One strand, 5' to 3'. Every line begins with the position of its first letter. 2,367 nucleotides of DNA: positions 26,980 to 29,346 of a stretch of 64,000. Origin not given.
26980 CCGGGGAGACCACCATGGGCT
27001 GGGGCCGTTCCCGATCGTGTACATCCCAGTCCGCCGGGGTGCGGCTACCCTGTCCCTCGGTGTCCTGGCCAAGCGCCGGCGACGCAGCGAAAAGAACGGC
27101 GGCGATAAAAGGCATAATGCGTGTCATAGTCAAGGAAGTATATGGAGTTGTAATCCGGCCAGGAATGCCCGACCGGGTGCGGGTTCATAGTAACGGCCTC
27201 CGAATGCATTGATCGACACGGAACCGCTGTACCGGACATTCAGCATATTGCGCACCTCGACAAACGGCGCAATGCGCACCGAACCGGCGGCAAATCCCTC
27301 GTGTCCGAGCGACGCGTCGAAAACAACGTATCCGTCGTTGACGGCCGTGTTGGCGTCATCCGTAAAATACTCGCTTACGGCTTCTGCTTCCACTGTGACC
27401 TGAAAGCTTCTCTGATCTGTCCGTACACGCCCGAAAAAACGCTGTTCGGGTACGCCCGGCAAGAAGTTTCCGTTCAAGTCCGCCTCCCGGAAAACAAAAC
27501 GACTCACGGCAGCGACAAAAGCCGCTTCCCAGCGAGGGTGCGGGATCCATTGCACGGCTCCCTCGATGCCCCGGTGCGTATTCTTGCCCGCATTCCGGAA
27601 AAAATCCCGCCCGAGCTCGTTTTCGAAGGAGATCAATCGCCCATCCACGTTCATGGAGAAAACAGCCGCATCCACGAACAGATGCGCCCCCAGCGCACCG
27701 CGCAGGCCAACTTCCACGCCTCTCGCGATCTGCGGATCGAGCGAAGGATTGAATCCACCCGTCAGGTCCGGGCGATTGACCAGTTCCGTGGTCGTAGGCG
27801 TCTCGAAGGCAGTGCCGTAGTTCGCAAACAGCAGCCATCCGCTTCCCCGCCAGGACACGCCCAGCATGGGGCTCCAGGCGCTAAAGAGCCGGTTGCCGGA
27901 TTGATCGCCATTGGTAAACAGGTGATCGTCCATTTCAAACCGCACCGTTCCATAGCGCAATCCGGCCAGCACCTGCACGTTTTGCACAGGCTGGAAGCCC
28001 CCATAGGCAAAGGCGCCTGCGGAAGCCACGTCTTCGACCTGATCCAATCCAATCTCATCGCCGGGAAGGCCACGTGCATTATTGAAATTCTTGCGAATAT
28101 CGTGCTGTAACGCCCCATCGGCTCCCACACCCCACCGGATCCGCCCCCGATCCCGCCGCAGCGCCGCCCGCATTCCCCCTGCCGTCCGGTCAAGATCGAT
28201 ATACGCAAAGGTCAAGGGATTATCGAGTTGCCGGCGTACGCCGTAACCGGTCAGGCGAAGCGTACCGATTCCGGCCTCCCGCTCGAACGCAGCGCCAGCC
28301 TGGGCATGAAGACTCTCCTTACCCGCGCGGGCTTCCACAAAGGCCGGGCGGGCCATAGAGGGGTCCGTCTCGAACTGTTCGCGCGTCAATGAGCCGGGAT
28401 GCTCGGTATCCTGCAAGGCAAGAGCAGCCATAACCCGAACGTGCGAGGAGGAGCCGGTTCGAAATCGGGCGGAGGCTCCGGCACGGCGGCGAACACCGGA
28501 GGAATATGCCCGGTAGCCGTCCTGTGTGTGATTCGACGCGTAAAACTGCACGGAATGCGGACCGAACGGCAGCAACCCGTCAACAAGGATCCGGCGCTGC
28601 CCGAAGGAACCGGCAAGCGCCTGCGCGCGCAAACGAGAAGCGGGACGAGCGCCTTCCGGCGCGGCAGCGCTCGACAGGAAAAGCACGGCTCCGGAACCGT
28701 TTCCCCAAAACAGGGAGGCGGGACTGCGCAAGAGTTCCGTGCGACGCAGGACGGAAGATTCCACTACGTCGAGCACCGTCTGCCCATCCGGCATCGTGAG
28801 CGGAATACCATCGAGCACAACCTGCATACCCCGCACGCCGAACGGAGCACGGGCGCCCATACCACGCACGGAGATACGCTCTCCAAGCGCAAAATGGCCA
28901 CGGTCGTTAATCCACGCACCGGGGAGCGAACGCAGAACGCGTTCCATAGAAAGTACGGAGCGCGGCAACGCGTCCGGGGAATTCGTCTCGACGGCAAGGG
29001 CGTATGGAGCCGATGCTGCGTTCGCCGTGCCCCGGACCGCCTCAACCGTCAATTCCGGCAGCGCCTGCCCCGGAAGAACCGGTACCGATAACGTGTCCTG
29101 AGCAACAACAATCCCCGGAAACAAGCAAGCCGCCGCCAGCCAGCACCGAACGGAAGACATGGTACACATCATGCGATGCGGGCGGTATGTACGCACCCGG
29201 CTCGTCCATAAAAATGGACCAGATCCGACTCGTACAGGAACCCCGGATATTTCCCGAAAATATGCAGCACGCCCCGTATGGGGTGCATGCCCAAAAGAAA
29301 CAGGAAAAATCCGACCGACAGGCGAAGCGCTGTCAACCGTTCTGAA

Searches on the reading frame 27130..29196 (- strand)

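Call 80: search_protein_families(library=ncbifam, proteins=[window:27130-29196:-], max_evalue=0.00001)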
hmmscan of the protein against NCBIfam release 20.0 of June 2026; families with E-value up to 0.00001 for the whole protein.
window:27130-29196:- (688 aa): 6 families
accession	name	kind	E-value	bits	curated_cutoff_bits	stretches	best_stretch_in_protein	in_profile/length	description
NF041535.1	TonB_rec_PqqU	equivalog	2.7e-70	237.5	1200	2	404-684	383-671/676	TonB-dependent receptor PqqU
TIGR01783.1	TonB-siderophor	subfamily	6e-23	81.3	223.5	1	405-683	375-646/649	TonB-dependent siderophore receptor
TIGR01785.1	TonB-hemin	subfamily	1.2e-14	53.7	316.85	1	392-680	365-671/677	TonB-dependent heme/hemoglobin receptor family protein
TIGR01786.1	TonB-hemlactrns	subfamily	1.4e-10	40.2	323.75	1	401-611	401-631/719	TonB-dependent hemoglobin/transferrin/lactoferrin family receptor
NF007926.1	PRK10641.1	equivalog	1.6e-08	33.6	836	0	452-547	403-490/617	TonB-dependent vitamin B12 receptor BtuB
TIGR01779.1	TonB-B12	equivalog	2.8e-07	29.5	599.7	0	455-627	402-568/614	TonB-dependent vitamin B12 receptor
